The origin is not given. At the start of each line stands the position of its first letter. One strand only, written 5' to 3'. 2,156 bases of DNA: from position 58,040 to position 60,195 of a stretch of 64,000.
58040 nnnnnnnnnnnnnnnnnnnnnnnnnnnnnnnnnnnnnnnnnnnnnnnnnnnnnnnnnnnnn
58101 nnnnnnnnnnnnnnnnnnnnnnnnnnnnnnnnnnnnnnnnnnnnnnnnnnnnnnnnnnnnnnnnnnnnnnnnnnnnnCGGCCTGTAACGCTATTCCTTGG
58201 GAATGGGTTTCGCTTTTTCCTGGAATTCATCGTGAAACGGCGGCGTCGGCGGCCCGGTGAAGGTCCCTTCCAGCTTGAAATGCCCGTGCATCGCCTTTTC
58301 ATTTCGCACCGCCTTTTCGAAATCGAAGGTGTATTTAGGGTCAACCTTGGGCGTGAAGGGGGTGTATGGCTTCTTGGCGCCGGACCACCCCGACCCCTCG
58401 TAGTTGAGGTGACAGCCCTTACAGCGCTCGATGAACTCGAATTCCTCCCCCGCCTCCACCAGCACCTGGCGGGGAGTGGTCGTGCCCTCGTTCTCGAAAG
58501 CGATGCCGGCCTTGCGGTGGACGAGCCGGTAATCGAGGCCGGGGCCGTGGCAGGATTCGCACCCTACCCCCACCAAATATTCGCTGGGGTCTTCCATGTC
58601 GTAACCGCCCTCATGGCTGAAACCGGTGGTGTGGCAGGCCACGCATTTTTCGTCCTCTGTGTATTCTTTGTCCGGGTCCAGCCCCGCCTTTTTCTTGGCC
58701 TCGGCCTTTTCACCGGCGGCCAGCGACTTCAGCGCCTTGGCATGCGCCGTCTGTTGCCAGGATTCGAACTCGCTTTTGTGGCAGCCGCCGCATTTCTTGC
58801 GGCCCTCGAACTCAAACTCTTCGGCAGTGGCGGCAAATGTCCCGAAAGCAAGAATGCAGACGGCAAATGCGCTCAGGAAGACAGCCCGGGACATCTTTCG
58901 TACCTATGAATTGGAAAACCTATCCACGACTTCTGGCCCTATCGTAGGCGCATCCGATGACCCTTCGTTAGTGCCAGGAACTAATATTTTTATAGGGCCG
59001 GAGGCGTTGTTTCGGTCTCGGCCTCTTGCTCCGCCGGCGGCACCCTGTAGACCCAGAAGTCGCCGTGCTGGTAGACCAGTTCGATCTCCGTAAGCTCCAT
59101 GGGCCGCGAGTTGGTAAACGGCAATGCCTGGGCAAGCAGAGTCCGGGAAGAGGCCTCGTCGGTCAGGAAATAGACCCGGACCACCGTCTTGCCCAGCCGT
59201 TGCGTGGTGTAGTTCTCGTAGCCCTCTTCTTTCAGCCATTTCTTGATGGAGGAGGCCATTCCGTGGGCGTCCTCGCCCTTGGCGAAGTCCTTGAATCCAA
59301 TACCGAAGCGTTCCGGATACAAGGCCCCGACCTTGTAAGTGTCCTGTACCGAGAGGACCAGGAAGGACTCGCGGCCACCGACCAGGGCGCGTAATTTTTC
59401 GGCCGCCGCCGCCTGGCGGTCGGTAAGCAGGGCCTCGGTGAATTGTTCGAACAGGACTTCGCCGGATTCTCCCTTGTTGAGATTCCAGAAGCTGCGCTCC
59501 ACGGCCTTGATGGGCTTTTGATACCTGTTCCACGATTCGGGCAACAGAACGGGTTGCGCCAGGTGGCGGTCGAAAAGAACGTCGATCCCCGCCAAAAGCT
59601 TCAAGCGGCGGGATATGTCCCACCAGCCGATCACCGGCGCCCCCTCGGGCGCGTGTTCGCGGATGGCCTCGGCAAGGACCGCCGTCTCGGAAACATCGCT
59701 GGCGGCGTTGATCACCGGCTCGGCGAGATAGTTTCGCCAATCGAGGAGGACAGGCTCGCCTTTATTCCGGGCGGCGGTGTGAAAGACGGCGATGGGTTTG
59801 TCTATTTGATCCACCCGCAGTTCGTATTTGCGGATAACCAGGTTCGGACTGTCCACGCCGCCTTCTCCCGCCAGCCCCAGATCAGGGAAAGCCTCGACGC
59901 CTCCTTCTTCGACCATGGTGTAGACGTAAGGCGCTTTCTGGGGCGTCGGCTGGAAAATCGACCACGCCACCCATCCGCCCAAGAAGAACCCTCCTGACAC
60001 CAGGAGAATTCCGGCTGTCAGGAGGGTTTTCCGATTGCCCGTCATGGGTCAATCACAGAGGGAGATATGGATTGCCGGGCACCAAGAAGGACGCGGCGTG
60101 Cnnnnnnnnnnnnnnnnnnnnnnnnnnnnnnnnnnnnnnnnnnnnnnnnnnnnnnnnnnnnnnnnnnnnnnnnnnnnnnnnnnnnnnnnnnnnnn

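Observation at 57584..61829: Complete nitrifier-type haoA-haoB-cycA-cycB module in a heterotroph-like alphaproteobacterium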

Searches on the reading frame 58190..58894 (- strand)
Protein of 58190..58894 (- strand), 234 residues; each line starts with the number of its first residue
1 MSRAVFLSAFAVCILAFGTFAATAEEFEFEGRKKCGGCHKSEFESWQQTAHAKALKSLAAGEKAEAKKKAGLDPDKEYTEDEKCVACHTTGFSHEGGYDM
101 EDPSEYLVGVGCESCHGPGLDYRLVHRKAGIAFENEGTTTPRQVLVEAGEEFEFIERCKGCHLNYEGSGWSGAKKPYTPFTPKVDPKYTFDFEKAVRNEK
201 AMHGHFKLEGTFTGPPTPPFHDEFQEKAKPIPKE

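Call 3: search_protein_families(library=pfam, proteins=[window:58190-58894:-], max_evalue=0.01)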
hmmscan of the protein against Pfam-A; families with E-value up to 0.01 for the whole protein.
window:58190-58894:- (234 aa): 5 families
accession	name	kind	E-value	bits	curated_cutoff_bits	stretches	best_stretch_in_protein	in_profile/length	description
PF13435.11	Cytochrome_C554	-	6.5e-27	94.7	20.8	1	34-117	1-84/84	Cytochrome c554 and c-prime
PF14522.11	Cytochrome_C7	-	4.5e-05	23.6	24.8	0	80-162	10-66/67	Cytochrome c7 and related cytochrome c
PF22113.1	Mtrc-MtrF_II-IV_dom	-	0.001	19.1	30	0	32-126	81-175/176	Outer membrane cytochrome MtrC/MtrF-like, domains II/IV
PF09699.15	Paired_CXXCH_1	-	0.0035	17.4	20.6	0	81-90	6-15/41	Doubled CXXCH motif (Paired_CXXCH_1)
PF14537.11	Cytochrom_c3_2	-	0.0086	17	25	0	34-116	8-78/79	Cytochrome c3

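Call 4: search_protein_families(library=ncbifam, proteins=[window:58190-58894:-], max_evalue=0.01)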
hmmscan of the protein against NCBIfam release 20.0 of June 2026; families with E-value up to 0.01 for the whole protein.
window:58190-58894:- (234 aa): 7 families
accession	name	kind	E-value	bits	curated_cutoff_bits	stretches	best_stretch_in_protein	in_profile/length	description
NF043010.1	Cyt554_Nsmonas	equivalog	7.9e-102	339.7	400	1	9-230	9-229/238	cytochrome c-550 CycA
NF041198.1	UshA_like_PCGU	equivalog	2.3e-15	56.2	275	1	24-122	400-485/519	UshA-like (seleno)protein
TIGR03508.1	decahem_SO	subfamily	2e-06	27.5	192.2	1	82-174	3-89/258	DmsE family decaheme c-type cytochrome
NF040886.1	cyt_C_like_Sec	equivalog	0.00014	20.6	250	1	33-88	46-111/423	multiheme c-type cytochrome (seleno)protein ExtKL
NF041028.1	decahem_GSU2203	exception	0.00022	20.5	325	0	68-120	23-78/317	GSU2203 family decaheme c-type cytochrome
TIGR03507.1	decahem_SO1788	subfamily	0.0017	16.9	209.3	0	35-91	620-663/672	OmcA/MtrC family decaheme c-type cytochrome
TIGR03153.1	cytochr_NrfH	equivalog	0.0067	16.5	134.2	0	10-55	6-53/138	cytochrome c nitrite reductase small subunit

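Call 36: search_solved_structures(query=window:58190-58894:-, show_alignments=1, max_evalue=0.01)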
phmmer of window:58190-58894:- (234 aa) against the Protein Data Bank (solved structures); distinct sequences matched with E-value up to 0.01: 2.
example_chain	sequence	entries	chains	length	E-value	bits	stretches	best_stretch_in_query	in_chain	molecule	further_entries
1bvb_A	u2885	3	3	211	6.5e-83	281.3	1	28-233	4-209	CYTOCHROME C-554 | CYTOCHROME C554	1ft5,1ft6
6i5b_A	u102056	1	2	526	0.00054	22.9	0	22-64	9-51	Uncharacterized protein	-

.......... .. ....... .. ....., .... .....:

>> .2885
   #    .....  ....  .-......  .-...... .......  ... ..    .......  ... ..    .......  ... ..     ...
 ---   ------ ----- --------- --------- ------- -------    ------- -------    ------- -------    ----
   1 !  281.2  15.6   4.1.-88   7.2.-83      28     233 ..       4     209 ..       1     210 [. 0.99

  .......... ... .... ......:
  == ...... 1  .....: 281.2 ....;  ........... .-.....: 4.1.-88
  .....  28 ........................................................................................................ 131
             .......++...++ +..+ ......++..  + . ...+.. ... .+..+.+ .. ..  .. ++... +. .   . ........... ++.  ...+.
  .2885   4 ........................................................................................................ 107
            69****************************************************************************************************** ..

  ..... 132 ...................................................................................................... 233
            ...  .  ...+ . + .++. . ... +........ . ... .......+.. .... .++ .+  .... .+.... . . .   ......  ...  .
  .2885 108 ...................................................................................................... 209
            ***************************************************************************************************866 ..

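Call 41: find_homologous_proteins(query=window:58190-58894:-, max_evalue=1e-20)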
Query window:58190-58894:- (234 aa): 361 proteins with E <= 1e-20 among 629 candidates; the best 120 are listed.
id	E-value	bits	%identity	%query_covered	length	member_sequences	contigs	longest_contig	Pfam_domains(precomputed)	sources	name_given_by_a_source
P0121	1.2e-158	544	100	100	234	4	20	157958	PF13435.12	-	-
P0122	1.2e-130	452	83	95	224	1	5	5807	PF13435.12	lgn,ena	-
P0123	4.2e-127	441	81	100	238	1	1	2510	PF13435.12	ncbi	-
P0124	8.5e-125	433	79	100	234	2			PF13435.12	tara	tara:strand:+ start:388 stop:1092 length:705 start_codon:yes stop_codon:yes gene_type:complete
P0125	1.3e-112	393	71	100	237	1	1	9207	PF13435.12,PF14522.12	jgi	jgi:hypothetical protein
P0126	1.4e-111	390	71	97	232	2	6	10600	PF13435.12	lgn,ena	-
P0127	2.3e-106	373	67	99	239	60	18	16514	PF13435.12,PF14522.12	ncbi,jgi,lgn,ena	jgi:hypothetical protein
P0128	4.5e-105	369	68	100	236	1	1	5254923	PF13435.12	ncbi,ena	-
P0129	6.9e-105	368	69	91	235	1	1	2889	PF14537.12,PF13435.12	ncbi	-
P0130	9.6e-105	368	67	99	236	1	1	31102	PF13435.12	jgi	jgi:Cytochrome c554 and c-prime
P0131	9.8e-105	368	67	100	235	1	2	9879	PF13435.12,PF14522.12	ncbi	-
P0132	3.8e-104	366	67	97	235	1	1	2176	PF13435.12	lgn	-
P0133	4.4e-104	365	68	98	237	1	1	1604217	PF13435.12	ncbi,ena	-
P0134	6.3e-104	365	69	96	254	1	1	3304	PF13435.12,PF14522.12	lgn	-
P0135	9.5e-104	364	70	91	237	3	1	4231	PF13435.12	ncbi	-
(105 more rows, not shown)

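Call 65: search_dna_similar(query=window:58190-58894:-, collection=plasmids, mode=protein, max_rows=15, max_evalue=1e-10)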
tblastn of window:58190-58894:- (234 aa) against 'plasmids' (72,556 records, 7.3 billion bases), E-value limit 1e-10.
No match.

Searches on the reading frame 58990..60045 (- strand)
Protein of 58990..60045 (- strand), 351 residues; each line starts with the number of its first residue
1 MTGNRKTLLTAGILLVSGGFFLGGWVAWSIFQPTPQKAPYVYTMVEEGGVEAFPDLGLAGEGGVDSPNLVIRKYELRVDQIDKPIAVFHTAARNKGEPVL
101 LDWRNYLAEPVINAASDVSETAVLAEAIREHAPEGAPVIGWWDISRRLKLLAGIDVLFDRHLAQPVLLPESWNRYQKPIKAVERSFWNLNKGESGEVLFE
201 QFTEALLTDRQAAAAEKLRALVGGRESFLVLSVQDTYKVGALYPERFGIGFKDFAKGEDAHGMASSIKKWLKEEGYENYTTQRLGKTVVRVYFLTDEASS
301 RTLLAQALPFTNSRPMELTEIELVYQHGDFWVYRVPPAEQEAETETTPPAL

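Call 3: search_protein_families(library=pfam, proteins=[window:58990-60045:-], max_evalue=0.01)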
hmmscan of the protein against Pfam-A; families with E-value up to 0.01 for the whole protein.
window:58990-60045:- (351 aa): 1 family
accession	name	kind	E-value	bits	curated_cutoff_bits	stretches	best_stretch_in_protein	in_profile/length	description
PF13399.11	LytR_C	-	0.00071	20.9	22.2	1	260-312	12-66/86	LytR cell envelope-related transcriptional attenuator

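Call 4: search_protein_families(library=ncbifam, proteins=[window:58990-60045:-], max_evalue=0.01)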
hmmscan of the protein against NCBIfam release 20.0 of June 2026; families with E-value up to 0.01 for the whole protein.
window:58990-60045:- (351 aa): 1 family
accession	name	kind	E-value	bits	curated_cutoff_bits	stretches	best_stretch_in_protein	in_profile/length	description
TIGR04392.1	haoB_nitrify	equivalog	7.5e-98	328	200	1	11-335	2-320/320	hydroxylamine oxidation protein HaoB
